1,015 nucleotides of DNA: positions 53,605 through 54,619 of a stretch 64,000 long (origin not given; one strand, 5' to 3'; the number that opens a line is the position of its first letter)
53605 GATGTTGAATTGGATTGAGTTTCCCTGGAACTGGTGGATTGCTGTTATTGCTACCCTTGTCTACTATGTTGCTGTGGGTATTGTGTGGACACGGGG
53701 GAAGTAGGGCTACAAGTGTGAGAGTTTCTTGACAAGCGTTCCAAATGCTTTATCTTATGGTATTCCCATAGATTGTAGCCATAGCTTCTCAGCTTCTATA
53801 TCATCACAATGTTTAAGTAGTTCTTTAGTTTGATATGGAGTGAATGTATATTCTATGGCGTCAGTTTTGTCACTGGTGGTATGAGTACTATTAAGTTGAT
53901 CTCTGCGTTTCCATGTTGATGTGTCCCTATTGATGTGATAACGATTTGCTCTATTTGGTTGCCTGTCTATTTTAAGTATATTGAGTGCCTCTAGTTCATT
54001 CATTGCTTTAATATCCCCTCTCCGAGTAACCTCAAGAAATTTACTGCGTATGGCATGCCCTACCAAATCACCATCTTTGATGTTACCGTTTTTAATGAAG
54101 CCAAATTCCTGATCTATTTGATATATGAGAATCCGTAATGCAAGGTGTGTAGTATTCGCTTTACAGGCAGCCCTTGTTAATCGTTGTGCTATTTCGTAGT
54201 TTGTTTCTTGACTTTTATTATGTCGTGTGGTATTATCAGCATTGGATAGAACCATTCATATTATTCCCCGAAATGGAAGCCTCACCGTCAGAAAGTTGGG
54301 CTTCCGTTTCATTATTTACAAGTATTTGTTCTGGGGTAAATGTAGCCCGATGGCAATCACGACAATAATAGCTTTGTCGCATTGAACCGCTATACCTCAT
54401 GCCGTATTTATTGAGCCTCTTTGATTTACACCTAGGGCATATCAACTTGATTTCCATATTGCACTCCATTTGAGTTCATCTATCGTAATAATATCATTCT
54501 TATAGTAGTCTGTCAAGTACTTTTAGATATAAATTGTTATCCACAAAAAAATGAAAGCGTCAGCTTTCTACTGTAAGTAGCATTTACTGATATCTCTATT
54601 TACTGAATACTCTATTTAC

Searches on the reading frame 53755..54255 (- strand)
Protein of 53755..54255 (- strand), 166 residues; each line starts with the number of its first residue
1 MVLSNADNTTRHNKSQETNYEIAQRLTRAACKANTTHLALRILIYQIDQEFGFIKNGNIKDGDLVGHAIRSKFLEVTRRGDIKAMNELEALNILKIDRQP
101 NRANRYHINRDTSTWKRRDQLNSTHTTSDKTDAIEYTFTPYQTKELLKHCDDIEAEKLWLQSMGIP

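Call 8: search_protein_families(library=pfam, proteins=[window:53755-54255:-], max_evalue=10)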
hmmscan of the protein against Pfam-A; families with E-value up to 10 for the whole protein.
window:53755-54255:- (166 aa): 1 family
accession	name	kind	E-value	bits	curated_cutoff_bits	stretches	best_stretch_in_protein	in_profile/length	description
PF04492.19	Phage_rep_O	-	0.018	16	28.7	1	20-115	9-95/95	Bacteriophage replication protein O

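Call 54: search_protein_families(library=phrogs, proteins=[window:53755-54255:-], max_evalue=0.01)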
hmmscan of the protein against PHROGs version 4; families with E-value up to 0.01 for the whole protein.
window:53755-54255:- (166 aa): 0 families

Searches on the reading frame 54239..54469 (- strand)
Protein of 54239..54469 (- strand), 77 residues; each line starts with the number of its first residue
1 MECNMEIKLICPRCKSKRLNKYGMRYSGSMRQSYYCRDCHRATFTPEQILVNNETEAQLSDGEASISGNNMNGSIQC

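Call 8: search_protein_families(library=pfam, proteins=[window:54239-54469:-], max_evalue=10)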
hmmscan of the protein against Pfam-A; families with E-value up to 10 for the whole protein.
seq(77 aa): 16 families
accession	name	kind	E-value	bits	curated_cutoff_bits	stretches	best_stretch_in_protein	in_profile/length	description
PF18551.6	TackOD1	-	0.00022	21.3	32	1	6-47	122-161/188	Thaumarchaeal output domain 1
PF23451.1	Zn_ribbon_PaaD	-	0.00035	20.6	27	1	9-40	15-46/53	PaaD zinc beta ribbon domain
PF03811.18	Zn_ribbon_InsA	-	0.0015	18.6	26.1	1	10-40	7-35/35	InsA N-terminal domain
PF21957.2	Zn_ribbon_16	-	0.017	15.5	27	2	6-22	12-28/65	Zinc beta-ribbon finger, putative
PF12760.12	Zn_ribbon_IS1595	-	0.032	14.6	25.4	1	10-41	20-45/46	Transposase zinc-ribbon domain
PF05495.17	zf-CHY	-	0.037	14.9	31.3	1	32-52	17-38/68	CHY zinc finger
PF02701.20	Zn_ribbon_Dof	-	0.039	14.5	26.6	1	9-42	4-37/59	Dof domain, zinc finger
PF10955.13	Fin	-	0.042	14.6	23.7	1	30-42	1-13/76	Anti-sigma-F factor Fin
PF08772.16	Zn_ribbon_NOB1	-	0.052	14.1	24.9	1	8-24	23-39/72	Nin one binding (NOB1) Zn-ribbon like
PF14522.11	Cytochrome_C7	-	0.058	13.7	24.8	1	32-45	12-25/67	Cytochrome c7 and related cytochrome c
PF25206.1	DUF7836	-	0.077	13.3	26.7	1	7-43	6-40/59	Domain of unknown function (DUF7836)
PF00643.29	zf-B_box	-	0.12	13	24.1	1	33-41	15-23/42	B-box zinc finger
PF08271.17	Zn_Ribbon_TF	-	0.16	12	29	1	10-39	2-25/43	TFIIB zinc-binding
PF03966.22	Trm112p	-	0.3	11.5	22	1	9-42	8-34/40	Trm112p-like protein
PF25164.1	CoiA_N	-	0.47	10.4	26.3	2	8-24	17-33/50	Competence protein CoiA, N-terminal domain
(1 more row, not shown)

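Call 9: search_protein_families(library=ncbifam, proteins=[window:54239-54469:-], max_evalue=10)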
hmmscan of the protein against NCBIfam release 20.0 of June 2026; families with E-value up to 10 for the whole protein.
seq(77 aa): 6 families
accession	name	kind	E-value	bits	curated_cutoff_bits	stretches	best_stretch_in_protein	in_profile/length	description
NF050000.1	IS1_IS1595_Zn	domain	1.4e-07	31.9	28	1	11-45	1-32/34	IS1/IS1595 family N-terminal zinc-binding domain-containing protein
NF048018.1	IS256_N_4Cys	domain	2.1e-07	31.4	27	1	11-41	2-29/31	transposase-like zinc-binding domain-containing protein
NF033558.1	transpos_IS1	equivalog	0.00017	21.6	100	1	11-44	1-32/199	IS1 family transposase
NF047912.1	ECs_2282_CxxC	subfamily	0.00023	21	37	1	7-57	1-50/60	ECs_2282 family putative zinc-binding protein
TIGR02159.1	PA_CoA_Oxy4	equivalog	0.033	14.5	108.15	1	5-41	102-138/146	1,2-phenylacetyl-CoA epoxidase subunit PaaD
NF048019.1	IS256_Zn_var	equivalog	0.057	12.7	150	1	13-48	2-34/304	IS256 family transposase, variant Zn-binding type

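Call 54: search_protein_families(library=phrogs, proteins=[window:54239-54457:-], max_evalue=0.01)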
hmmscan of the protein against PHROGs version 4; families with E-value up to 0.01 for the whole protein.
seq(73 aa): 1 family
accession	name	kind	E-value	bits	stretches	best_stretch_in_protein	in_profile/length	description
phrog_1191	-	integration and excision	0.0021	19.1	1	3-38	4-38/90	transposase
